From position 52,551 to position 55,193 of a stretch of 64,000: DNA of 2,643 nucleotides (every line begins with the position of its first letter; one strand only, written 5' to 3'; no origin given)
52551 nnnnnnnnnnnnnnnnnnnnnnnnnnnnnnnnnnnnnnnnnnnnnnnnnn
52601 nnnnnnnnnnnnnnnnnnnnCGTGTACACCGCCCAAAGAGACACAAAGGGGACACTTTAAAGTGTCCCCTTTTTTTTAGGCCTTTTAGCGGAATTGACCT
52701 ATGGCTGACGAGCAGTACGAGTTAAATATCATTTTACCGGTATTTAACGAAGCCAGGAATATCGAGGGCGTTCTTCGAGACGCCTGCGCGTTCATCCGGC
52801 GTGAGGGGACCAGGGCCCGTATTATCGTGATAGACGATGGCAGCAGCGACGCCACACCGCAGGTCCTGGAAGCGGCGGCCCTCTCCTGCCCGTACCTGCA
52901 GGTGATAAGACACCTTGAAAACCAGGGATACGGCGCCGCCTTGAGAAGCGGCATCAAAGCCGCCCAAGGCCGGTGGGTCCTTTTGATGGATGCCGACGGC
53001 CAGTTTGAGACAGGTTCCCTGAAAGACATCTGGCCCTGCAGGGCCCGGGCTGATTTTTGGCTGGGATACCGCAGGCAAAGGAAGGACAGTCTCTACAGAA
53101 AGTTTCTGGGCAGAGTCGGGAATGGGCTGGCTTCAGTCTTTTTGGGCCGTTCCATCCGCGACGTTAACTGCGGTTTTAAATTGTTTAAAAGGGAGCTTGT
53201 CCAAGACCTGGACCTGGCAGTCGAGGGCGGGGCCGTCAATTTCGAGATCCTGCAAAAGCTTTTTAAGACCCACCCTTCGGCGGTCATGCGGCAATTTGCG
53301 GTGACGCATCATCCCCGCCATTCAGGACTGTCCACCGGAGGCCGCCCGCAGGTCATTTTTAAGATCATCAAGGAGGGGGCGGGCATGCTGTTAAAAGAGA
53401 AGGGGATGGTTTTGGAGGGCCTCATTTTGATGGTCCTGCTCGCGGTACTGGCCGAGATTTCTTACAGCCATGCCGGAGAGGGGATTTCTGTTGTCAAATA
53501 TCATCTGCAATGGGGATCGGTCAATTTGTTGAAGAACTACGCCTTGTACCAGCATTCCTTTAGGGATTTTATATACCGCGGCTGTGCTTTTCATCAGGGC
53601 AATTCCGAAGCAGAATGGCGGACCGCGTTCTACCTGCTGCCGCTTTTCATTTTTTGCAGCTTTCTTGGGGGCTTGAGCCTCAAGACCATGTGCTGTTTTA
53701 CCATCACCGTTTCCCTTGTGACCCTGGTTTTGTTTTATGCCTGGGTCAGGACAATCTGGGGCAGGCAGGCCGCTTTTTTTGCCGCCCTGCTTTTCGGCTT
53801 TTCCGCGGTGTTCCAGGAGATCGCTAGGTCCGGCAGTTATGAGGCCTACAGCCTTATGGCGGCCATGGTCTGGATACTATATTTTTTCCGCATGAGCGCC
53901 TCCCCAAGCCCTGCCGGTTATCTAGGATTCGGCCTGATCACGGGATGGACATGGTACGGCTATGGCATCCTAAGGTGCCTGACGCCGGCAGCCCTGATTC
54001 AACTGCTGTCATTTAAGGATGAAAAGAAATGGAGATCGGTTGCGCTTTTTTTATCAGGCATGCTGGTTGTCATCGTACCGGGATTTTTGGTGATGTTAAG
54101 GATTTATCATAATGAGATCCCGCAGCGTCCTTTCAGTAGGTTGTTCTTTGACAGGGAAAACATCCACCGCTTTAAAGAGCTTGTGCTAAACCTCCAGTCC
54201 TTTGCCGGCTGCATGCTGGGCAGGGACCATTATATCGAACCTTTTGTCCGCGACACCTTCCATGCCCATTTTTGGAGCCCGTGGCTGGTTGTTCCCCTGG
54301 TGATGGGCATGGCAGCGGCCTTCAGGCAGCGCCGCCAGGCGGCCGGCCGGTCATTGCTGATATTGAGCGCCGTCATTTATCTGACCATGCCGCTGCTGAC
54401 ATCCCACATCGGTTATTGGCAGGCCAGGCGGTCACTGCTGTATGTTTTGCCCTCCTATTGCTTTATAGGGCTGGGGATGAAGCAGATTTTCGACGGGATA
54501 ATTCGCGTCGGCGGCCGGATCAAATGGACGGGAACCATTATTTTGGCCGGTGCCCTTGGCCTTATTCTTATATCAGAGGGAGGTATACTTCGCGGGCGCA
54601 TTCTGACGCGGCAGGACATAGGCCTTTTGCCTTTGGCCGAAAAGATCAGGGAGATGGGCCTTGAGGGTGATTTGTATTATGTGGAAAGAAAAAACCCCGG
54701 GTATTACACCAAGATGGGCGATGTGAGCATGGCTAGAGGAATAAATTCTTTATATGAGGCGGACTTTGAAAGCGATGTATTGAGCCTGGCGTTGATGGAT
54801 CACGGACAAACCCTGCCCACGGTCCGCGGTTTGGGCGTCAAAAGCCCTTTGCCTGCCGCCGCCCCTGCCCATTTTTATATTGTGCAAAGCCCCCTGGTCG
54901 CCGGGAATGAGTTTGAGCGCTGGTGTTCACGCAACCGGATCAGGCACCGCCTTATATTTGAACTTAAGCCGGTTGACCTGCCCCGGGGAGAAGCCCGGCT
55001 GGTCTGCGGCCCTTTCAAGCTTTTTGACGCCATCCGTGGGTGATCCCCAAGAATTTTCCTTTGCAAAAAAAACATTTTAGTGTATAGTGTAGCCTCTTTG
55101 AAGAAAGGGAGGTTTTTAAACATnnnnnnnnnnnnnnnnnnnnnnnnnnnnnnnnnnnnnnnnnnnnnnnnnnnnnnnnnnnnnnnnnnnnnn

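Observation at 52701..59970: Probable protein/lipid glycosylation locus around the collagen-like genes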

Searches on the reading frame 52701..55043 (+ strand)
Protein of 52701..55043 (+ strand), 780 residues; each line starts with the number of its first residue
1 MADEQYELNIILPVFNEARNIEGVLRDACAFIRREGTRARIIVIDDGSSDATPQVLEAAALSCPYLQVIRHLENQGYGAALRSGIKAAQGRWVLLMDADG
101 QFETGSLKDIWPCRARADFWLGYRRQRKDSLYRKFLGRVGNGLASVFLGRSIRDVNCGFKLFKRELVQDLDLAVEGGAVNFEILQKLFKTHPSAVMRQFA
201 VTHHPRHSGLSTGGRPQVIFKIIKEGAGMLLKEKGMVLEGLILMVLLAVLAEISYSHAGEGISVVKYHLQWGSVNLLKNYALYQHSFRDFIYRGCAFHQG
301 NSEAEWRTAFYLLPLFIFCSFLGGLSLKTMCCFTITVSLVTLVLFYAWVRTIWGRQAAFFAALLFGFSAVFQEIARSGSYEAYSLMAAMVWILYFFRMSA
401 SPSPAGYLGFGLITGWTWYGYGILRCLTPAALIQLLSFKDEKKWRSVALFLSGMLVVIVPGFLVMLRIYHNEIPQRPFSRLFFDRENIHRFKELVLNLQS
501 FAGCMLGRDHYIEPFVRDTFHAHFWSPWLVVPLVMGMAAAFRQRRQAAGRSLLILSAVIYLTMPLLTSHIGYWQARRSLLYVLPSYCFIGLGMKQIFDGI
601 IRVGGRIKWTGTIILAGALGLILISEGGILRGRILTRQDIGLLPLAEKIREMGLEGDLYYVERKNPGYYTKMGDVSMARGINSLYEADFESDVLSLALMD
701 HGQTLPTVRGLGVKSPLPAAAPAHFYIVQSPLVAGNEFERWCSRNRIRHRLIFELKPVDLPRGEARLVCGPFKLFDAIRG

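Call 6: search_protein_families(library=pfam, proteins=[window:52701-55043:+], max_evalue=0.1)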
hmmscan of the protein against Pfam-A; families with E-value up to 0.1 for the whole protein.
window:52701-55043:+ (780 aa): 5 families
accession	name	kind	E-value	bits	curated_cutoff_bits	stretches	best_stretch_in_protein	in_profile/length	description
PF00535.33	Glycos_transf_2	-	1.3e-24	87.4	23.3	1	10-169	2-166/168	Glycosyl transferase family 2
PF13231.12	PMT_2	-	7.3e-08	33.2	26.1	1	326-459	20-152/160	Dolichyl-phosphate-mannose-protein mannosyltransferase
PF13641.12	Glyco_tranf_2_3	-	0.00032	21.2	27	1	10-99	5-96/230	Glycosyltransferase like family 2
PF13704.12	Glyco_tranf_2_4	-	0.00039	21.3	27.5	1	25-99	7-81/98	Glycosyl transferase family 2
PF10111.15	Glyco_tranf_2_2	-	0.063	13.2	27.3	1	10-100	2-92/276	Glycosyltransferase like family 2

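Call 7: search_protein_families(library=ncbifam, proteins=[window:52701-55043:+], max_evalue=0.01)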
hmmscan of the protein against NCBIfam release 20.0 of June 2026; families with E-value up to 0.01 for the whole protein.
window:52701-55043:+ (780 aa): 18 families
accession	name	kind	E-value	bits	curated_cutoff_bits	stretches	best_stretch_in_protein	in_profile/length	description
NF007986.1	PRK10714.1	equivalog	2.6e-16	59.5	529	1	8-188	8-189/316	undecaprenyl-phosphate 4-deoxy-4-formamido-L-arabinose transferase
TIGR03937.1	PgaC_IcaA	equivalog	1.4e-13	50.6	422.3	1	6-103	45-139/407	poly-beta-1,6-N-acetyl-D-glucosamine synthase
TIGR04182.1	glyco_TIGR04182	equivalog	1.1e-12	48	325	1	9-212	3-199/293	S-layer glycoprotein N-glycosyltransferase AglJ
NF041875.1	EPS_EpsD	equivalog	1.7e-11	44.1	370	1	8-105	1-95/325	exopolysaccharide biosynthesis glycosyltransferase EpsD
TIGR04283.1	glyco_like_mftF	equivalog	3.3e-11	43.2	182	1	8-114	1-97/221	TIGR04283 family arsenosugar biosynthesis glycosyltransferase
TIGR03965.1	mycofact_glyco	equivalog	6.7e-11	41.7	280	1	4-111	72-176/467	mycofactocin biosynthesis glycosyltransferase MftF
NF058614.1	PPMAGASynPpgS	equivalog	9.4e-11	41.6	370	1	10-188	4-183/226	polyprenyl-phospho-N-acetylgalactosaminyl synthase PpgS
NF007482.0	PRK10073.1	equivalog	1.2e-10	40.9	423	1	2-103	2-99/334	glycosyltransferase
NF041391.1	DPhHxTase_Halo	equivalog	2.2e-10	39.9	375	1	14-178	3-161/213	dolichyl-phosphate hexose transferase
NF047588.1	GlcsyltransPgfSStrep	equivalog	1.3e-09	37.7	500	1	8-169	3-166/308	glycosyltransferase PgfS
NF047683.1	TeichurnBiosyTuaG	equivalog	1e-08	35.1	400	1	1-107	1-104/252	teichuronic acid biosynthesis protein TuaG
TIGR03111.1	glyc2_xrt_Gpos1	hypoth_equivalog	6.2e-08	31.8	363.95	1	7-110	50-152/439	TIGR03111 family XrtG-associated glycosyltransferase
NF038302.1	EPS_HpsE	equivalog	2.1e-07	30.2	300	1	7-100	2-97/307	hormogonium polysaccharide biosynthesis glycosyltransferase HpsE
NF010496.0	PRK13915.1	equivalog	1.6e-06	27.4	262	1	5-99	30-126/307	glucosyl-3-phosphoglycerate synthase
NF045692.1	OglycostaseCruG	equivalog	0.00046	19.2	600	1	8-106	43-144/386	2'-O-glycosyltransferase CruG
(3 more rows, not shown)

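Call 9: find_homologous_proteins(query=window:52701-55040:+, max_evalue=0.00001)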
Query window:52701-55040:+ (780 aa): 68 proteins with E <= 0.00001 among 8000 candidates.
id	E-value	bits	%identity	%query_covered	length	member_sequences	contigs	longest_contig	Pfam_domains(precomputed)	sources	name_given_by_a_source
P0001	3.9e-126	440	40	70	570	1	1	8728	-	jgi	jgi:hypothetical protein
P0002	1.0e-124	436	43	68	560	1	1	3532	PF13231.13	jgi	-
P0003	1.7e-122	428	42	69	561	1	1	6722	PF13231.13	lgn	-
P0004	4.1e-113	397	40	66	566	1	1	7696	-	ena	-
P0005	8.8e-110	386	42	69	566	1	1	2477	-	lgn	-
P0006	3.8e-108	381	41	69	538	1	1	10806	-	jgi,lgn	-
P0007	4.0e-107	377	41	65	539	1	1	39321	-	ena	-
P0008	1.8e-102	362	39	68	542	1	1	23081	-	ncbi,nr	ncbi:MAG: hypothetical protein HQL21_05930 [Candidatus Omnitrophica bacterium]|nr:hypothetical prote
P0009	3.4e-99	351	37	71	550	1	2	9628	PF13231.13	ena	-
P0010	2.5e-83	299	38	56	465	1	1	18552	PF13231.13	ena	-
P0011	1.4e-49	187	44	29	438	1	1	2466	PF13641.13,PF00535.33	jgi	-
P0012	3.5e-38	149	32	35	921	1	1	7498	PF13641.13,PF00535.33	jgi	jgi:glycosyltransferase involved in cell wall biosynthesis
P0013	8.6e-36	142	37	28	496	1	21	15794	PF13847.13,PF13489.13,PF13641.13,PF13649.13,PF03141.23,PF00535.33,PF01209.25,PF08241.19,PF08242.19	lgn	-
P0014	1.7e-33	134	36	26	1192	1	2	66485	PF09586.17,PF00535.33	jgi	jgi:Glycosyl transferase family 2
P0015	7.7e-33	132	35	28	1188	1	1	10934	PF13641.13,PF09586.17,PF00535.33,PF13231.13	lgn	-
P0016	1.2e-32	131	34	29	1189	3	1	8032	PF13641.13,PF09586.17,PF00535.33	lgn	-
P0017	1.5e-32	131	39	27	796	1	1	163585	PF10111.15,PF02366.25,PF00535.33,PF13231.13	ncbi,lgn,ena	-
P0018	2.0e-32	130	36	26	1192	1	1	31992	PF13641.13,PF09586.17,PF00535.33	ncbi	-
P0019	2.3e-32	130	36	28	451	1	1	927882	PF10111.15,PF13641.13,PF04138.21,PF00535.33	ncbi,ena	-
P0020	5.3e-32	129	36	26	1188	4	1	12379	PF13641.13,PF09586.17,PF00535.33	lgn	-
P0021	1.1e-30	125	34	26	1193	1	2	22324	PF13641.13,PF09586.17,PF00535.33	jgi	jgi:hypothetical protein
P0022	1.7e-30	124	37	26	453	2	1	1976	PF13641.13,PF09586.17,PF00535.33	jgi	-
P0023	3.2e-29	120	35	27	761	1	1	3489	PF10111.15,PF13641.13,PF02366.25,PF00535.33,PF13231.13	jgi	jgi:dolichol-phosphate mannosyltransferase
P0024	3.5e-29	120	34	27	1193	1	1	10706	PF13641.13,PF09586.17,PF00535.33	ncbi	-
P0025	1.7e-28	117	36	28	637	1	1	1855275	PF09594.17,PF13641.13,PF00535.33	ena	-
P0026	2.9e-28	117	36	28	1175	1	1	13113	PF10111.15,PF13641.13,PF04138.21,PF24878.2,PF00535.33,PF13231.13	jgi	jgi:4-amino-4-deoxy-L-arabinose transferase-like glycosyltransferase/putative flippase GtrA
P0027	6.6e-28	115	36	27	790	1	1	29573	PF13641.13,PF00535.33,PF13231.13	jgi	jgi:hypothetical protein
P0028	7.3e-28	115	37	26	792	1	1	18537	PF13641.13,PF02366.25,PF00535.33,PF13231.13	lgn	-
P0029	3.7e-27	113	36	29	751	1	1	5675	PF13641.13,PF02366.25,PF00535.33,PF13231.13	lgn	-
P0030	7.2e-27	112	36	28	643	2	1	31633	PF09594.17,PF00535.33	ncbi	-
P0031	7.9e-27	112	35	26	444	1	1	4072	PF10111.15,PF13641.13,PF02366.25,PF00535.33,PF13231.13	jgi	jgi:dolichol-phosphate mannosyltransferase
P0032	1.1e-26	111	37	27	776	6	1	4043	PF13641.13,PF00535.33,PF13231.13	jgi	jgi:hypothetical protein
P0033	2.9e-26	110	34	27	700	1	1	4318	PF13641.13,PF00535.33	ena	-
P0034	1.3e-25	108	32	28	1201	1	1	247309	PF10111.15,PF13641.13,PF09586.17,PF00535.33,PF13231.13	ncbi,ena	-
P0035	3.5e-25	106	35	27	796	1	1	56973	PF10111.15,PF13641.13,PF02366.25,PF00535.33,PF13231.13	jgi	jgi:dolichol-phosphate mannosyltransferase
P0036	2.0e-24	104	35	26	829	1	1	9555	PF10111.15,PF13641.13,PF02366.25,PF00535.33,PF13231.13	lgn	-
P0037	9.0e-24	102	38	27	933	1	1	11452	PF04138.21,PF00535.33,PF13231.13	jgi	jgi:putative flippase GtrA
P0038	3.9e-23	100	33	27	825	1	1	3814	PF10111.15,PF13641.13,PF02366.25,PF00535.33,PF13231.13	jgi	jgi:dolichol-phosphate mannosyltransferase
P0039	9.3e-23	98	29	37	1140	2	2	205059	PF10111.15,PF13641.13,PF04138.21,PF24878.2,PF00535.33,PF13231.13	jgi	jgi:4-amino-4-deoxy-L-arabinose transferase-like glycosyltransferase/putative flippase GtrA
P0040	9.4e-23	98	31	26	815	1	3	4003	PF10111.15,PF13641.13,PF02366.25,PF00535.33,PF13231.13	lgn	-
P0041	2.9e-22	97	33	27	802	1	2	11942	PF10111.15,PF13641.13,PF02366.25,PF00535.33,PF13231.13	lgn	-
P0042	1.8e-21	94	34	26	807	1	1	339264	PF10111.15,PF13641.13,PF02366.25,PF00535.33,PF13231.13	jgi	jgi:dolichol-phosphate mannosyltransferase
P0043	1.0e-19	88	32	28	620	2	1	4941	PF13847.13,PF13489.13,PF13649.13,PF00535.33,PF08241.19,PF08242.19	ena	-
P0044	9.7e-19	85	33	26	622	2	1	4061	PF13489.13,PF13649.13,PF00535.33,PF08241.19,PF08242.19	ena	-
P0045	8.5e-18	82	32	27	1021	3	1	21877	PF00535.33,PF13231.13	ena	-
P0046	2.9e-12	64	27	23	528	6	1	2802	PF13641.13,PF00535.33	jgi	jgi:glycosyltransferase involved in cell wall biosynthesis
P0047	6.2e-12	63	28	23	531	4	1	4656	PF13641.13,PF00535.33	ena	-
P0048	1.1e-11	62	33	22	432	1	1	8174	PF13641.13,PF00535.33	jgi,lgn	jgi:glycosyltransferase involved in cell wall biosynthesis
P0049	1.3e-11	62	31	23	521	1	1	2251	PF13641.13,PF00535.33,PF12804.14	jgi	jgi:glycosyltransferase involved in cell wall biosynthesis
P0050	3.9e-11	60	26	27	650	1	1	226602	PF00535.33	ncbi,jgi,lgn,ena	-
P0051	1.8e-10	58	28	24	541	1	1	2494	PF13641.13,PF00535.33,PF12804.14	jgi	jgi:glycosyltransferase involved in cell wall biosynthesis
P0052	2.0e-10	58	34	23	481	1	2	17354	PF13641.13,PF00535.33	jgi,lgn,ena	-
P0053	4.7e-10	56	32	22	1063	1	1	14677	PF09586.17,PF00535.33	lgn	-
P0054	7.6e-10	56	27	28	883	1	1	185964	PF13641.13,PF04138.21,PF00535.33,PF13231.13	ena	-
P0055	1.0e-9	55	30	22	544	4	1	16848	PF13641.13,PF00535.33,PF12804.14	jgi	-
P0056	1.2e-9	55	30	22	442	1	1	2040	PF10111.15,PF13641.13,PF00535.33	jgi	-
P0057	1.2e-9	55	29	22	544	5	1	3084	PF13641.13,PF00535.33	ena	-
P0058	1.8e-9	55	33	21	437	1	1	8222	PF13641.13,PF00535.33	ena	-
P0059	4.6e-9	53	30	24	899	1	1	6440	PF13641.13,PF04138.21,PF00535.33,PF13231.13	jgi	jgi:dolichol-phosphate mannosyltransferase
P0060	2.1e-8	51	34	13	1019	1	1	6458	PF13632.13,PF10111.15,PF13506.14,PF13641.13,PF00535.33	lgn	-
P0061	8.3e-8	49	33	21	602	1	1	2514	PF13632.13,PF10111.15,PF13641.13,PF00535.33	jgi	jgi:glycosyltransferase involved in cell wall biosynthesis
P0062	8.4e-8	49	28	26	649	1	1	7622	PF10111.15,PF13641.13,PF00535.33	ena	-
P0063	8.6e-8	49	27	36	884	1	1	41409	PF13641.13,PF04138.21,PF00535.33,PF13231.13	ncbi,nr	ncbi:MAG: glycosyltransferase [Wenzhouxiangella sp.]|nr:MAG: glycosyltransferase [Wenzhouxiangella s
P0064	8.8e-8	49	28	23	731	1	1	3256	PF00535.33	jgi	jgi:O-antigen/teichoic acid export membrane protein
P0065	2.7e-7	47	28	33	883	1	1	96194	PF13641.13,PF04138.21,PF00535.33,PF13231.13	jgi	jgi:dolichol-phosphate mannosyltransferase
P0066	2.4e-6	44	32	16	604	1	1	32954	PF13632.13,PF10111.15,PF13641.13,PF00535.33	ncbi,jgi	jgi:glycosyltransferase involved in cell wall biosynthesis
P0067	7.4e-6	43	30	20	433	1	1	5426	PF13641.13,PF00535.33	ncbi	-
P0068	8.7e-6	42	34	13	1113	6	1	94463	PF13632.13,PF10111.15,PF13506.14,PF13641.13,PF01522.27,PF03142.22,PF01644.24,PF00704.35,PF00535.33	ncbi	-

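Call 10: find_encoding_contigs(protein=P0007, flank=10000, max_places=2)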
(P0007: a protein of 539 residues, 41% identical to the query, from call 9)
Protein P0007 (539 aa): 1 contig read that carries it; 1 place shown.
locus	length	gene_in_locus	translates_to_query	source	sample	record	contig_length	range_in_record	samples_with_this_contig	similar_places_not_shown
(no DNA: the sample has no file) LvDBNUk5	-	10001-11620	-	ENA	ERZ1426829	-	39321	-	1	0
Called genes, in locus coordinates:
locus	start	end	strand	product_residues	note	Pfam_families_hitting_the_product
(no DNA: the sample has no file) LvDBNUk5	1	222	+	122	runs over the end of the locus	PF00861:Ribosomal_L18p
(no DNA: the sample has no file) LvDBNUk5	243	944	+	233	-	PF00333:Ribosomal_S5, PF03719:Ribosomal_S5_C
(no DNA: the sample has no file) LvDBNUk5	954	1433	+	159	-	PF00828:Ribosomal_L27A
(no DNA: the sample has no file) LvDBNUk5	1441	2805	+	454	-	PF00344:SecY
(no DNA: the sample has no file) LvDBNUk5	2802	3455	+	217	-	PF00406:ADK, PF13207:AAA_17, PF13671:AAA_33 (weak), PF05191:ADK_lid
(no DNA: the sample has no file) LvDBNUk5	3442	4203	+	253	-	PF00557:Peptidase_M24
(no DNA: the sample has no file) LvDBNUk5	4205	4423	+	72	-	PF01176:eIF-1a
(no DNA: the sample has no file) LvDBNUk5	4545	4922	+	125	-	PF00416:Ribosomal_S13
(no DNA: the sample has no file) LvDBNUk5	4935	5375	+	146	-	PF00411:Ribosomal_S11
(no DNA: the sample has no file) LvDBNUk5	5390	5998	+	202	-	PF00163:Ribosomal_S4, PF01479:S4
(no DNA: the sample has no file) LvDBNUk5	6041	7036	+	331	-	PF01193:RNA_pol_L, PF01000:RNA_pol_A_bac, PF03118:RNA_pol_A_CTD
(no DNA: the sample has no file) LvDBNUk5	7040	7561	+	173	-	PF01196:Ribosomal_L17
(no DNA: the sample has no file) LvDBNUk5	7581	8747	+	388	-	PF00155:Aminotran_1_2, PF01041:DegT_DnrJ_EryC1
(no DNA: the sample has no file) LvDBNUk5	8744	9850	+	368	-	PF00437:T2SSE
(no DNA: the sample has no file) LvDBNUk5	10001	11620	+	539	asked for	-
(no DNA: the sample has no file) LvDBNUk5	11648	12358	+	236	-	PF13641:Glyco_tranf_2_3, PF00535:Glycos_transf_2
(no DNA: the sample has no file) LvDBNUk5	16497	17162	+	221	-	PF00535:Glycos_transf_2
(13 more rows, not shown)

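Call 11: find_encoding_contigs(protein=P0008, flank=10000, max_places=2)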
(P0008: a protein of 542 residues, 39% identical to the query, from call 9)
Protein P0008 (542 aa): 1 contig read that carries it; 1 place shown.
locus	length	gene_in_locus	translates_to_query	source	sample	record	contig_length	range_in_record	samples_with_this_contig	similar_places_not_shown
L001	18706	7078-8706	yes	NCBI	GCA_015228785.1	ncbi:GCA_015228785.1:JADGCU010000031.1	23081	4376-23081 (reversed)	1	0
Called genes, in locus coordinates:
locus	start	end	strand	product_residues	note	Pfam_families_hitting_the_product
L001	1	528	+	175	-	PF00406:ADK, PF13207:AAA_17, PF05191:ADK_lid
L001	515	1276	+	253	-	PF00557:Peptidase_M24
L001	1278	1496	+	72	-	PF01176:eIF-1a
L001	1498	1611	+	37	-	PF00444:Ribosomal_L36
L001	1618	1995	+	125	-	PF00416:Ribosomal_S13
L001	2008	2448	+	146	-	PF00411:Ribosomal_S11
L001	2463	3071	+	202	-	PF00163:Ribosomal_S4, PF01479:S4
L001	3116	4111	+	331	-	PF01193:RNA_pol_L, PF01000:RNA_pol_A_bac, PF03118:RNA_pol_A_CTD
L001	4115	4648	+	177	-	PF01196:Ribosomal_L17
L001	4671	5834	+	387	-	PF00155:Aminotran_1_2, PF01053:Cys_Met_Meta_PP (weak), PF01041:DegT_DnrJ_EryC1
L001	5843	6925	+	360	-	PF00437:T2SSE, PF13401:AAA_22 (faint)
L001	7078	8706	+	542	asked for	-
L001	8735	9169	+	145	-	PF00535:Glycos_transf_2, PF13641:Glyco_tranf_2_3 (weak)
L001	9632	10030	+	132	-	-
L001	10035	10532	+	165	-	-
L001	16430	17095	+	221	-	PF00535:Glycos_transf_2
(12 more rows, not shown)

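Call 40: search_solved_structures(query=P0017, max_evalue=1, show_alignments=0)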
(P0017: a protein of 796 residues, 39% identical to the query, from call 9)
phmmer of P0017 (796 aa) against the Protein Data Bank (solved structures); distinct sequences matched with E-value up to 1: 33.
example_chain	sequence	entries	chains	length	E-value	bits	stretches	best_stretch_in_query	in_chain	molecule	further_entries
5ezm_A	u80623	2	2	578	7.9e-32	113.6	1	255-592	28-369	4-amino-4-deoxy-L-arabinose transferase or related glycosyltransferases of PMT family | 4-amino-4-deoxy-L-arabinose (L-Ara4N) transferase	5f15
9hwj_A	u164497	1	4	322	1.3e-20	76.5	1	4-215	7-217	Undecaprenyl-phosphate 4-deoxy-4-formamido-L-arabinose transferase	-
9bhc_C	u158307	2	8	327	1.7e-19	72.8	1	6-215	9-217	Undecaprenyl-phosphate 4-deoxy-4-formamido-L-arabinose transferase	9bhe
8vxh_A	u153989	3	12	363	2.3e-19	72.3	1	6-215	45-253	Undecaprenyl-phosphate 4-deoxy-4-formamido-L-arabinose transferase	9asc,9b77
5mlz_A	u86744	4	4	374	8.3e-15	57.3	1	6-211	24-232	Dolichol monophosphate mannose synthase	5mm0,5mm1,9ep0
2z87_A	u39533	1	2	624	4.7e-09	38.3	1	8-140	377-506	Chondroitin synthase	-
2z86_A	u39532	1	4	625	4.7e-09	38.3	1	8-140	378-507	Chondroitin synthase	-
5eke_A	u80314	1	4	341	6.3e-09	37.8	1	5-142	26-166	Uncharacterized glycosyltransferase sll0501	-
5ekp_C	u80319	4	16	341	6.5e-09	37.8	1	5-142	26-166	Uncharacterized glycosyltransferase sll0501 | Glycosyltransferase sll0501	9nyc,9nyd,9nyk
9nye_A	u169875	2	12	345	6.7e-09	37.7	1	5-142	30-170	Glycosyltransferase sll0501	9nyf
5hea_A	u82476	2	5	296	2e-05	26.3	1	6-106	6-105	Putative glycosyltransferase (GalT1)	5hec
3bcv_A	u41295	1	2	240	2.4e-05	26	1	6-104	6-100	Putative glycosyltransferase protein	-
6p61_A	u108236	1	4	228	7.4e-05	24.4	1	7-109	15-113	Glycosyltransferase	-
9omj_A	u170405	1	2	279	0.00014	23.5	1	5-104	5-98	Glycosyltransferase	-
5tze_C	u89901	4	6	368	0.00014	23.5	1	7-106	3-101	Glycosyl transferase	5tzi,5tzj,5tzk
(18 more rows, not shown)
